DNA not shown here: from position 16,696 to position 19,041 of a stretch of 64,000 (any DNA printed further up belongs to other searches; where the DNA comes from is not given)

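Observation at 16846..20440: Tandem, translationally coupled DUF262 (DGQQR) genes: a complete GmrSD-like nuclease followed by a 681-aa DUF262 protein with an unknown C-terminal domain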

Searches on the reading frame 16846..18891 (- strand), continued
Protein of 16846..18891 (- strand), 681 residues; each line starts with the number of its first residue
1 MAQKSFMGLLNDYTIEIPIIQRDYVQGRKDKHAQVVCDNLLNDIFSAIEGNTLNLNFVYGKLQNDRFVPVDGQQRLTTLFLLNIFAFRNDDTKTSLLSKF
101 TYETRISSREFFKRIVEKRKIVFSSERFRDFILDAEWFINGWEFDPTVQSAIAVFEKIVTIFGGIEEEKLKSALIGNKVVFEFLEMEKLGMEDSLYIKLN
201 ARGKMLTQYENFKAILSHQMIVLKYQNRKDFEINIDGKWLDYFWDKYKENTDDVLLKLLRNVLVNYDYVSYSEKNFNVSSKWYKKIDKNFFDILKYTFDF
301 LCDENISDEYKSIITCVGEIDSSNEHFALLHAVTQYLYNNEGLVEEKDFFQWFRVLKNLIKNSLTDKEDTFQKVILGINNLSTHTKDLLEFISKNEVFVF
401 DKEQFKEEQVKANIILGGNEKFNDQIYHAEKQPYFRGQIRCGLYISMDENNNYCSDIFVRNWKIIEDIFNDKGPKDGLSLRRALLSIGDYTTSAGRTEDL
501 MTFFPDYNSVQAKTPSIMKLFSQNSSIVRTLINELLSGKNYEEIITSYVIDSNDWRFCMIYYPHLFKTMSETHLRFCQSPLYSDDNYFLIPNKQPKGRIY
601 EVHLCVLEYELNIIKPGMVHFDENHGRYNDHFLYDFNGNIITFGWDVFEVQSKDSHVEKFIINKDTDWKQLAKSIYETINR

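Call 33: search_solved_structures(query=A1, max_evalue=1, show_alignments=2)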
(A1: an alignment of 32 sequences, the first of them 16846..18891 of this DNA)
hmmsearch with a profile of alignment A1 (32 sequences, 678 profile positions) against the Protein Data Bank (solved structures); distinct sequences matched with E-value up to 1: 2.
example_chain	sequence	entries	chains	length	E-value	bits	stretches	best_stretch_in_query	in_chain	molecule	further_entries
20yv_A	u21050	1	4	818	0.004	18.9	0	69-104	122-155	DUF262 domain-containing protein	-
6jiv_D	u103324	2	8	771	0.23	13.1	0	74-90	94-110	SspE protein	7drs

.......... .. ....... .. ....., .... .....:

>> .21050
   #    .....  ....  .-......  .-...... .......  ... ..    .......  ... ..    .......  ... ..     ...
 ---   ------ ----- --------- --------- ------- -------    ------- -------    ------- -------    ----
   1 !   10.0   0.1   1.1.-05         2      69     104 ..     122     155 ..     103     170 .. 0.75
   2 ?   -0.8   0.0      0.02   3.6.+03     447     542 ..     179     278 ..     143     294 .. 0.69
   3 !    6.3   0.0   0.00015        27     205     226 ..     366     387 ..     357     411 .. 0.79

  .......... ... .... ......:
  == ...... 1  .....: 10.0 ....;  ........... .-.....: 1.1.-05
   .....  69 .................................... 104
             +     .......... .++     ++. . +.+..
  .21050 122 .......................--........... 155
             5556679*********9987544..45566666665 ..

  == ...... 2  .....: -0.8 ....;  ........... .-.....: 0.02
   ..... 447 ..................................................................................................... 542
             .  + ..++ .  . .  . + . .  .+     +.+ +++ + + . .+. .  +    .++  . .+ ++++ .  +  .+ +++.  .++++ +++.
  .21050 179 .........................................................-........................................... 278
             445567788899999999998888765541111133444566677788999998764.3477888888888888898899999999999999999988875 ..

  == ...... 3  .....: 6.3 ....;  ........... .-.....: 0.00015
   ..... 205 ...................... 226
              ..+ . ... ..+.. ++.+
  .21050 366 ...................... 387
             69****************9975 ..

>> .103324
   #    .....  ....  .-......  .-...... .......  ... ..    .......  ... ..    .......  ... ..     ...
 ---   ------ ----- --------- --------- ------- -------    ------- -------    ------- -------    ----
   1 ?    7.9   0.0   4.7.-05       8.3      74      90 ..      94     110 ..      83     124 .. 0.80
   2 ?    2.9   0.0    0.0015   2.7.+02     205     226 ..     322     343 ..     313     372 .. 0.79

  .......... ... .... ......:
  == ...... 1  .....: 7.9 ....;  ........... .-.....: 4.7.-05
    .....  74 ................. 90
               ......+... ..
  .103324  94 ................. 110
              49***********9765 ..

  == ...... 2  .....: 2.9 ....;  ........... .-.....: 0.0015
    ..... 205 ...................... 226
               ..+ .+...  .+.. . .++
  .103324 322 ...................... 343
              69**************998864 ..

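Call 40: list_cluster_members(proteins=[P0001, P0121])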
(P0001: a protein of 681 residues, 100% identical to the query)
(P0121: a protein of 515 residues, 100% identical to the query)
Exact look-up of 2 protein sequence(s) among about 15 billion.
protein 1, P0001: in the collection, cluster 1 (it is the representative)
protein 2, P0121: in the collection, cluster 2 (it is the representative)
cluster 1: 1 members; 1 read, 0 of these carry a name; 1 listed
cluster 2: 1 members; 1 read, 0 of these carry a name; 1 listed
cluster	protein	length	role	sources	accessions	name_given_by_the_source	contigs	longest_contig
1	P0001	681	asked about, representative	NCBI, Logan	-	-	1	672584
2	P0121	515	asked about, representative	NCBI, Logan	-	-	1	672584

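Call 77: search_protein_families(library=pfam, alignment_id=A5, max_evalue=0.00001)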
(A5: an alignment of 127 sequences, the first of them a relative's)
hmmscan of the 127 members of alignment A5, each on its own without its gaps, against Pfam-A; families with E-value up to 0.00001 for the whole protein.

A. member 1, L001:43-501:- (152 aa): 0 families

B. families by the number of members that match (of 127 scanned): 127 families (the first 25 are shown)
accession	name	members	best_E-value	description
PF01420.25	Methylase_S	5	2.2e-44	Type I restriction modification DNA specificity domain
PF02661.23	Fic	5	8.9e-19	Fic/DOC family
PF00239.26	Resolvase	3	5.6e-46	Resolvase, N terminal domain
PF11074.14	DUF2779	3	1.5e-44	Domain of unknown function(DUF2779)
PF04851.21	ResIII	3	9.4e-20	Type III restriction enzyme, res subunit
PF18766.7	SWI2_SNF2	2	5e-69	SWI2/SNF2 ATPase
PF00091.31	Tubulin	2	1.6e-55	Tubulin/FtsZ family, GTPase domain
PF00004.35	AAA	2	2.4e-40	ATPase family associated with various cellular activities (AAA)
PF21247.3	Fic-like_C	2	4e-25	Filamentation induced by cAMP protein Fic-like, C-terminal domain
PF05958.17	tRNA_U5-meth_tr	2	1.3e-23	tRNA (Uracil-5-)-methyltransferase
PF12327.13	FtsZ_C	2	1.7e-23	FtsZ family, C-terminal domain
PF04326.19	SLFN_AlbA_2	2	1.2e-22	Schlafen, AlbA_2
PF14279.12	HNH_5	2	1.2e-15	HNH endonuclease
PF00929.31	RNase_T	2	1.9e-15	Exonuclease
PF13847.12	Methyltransf_31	2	6.6e-14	Methyltransferase domain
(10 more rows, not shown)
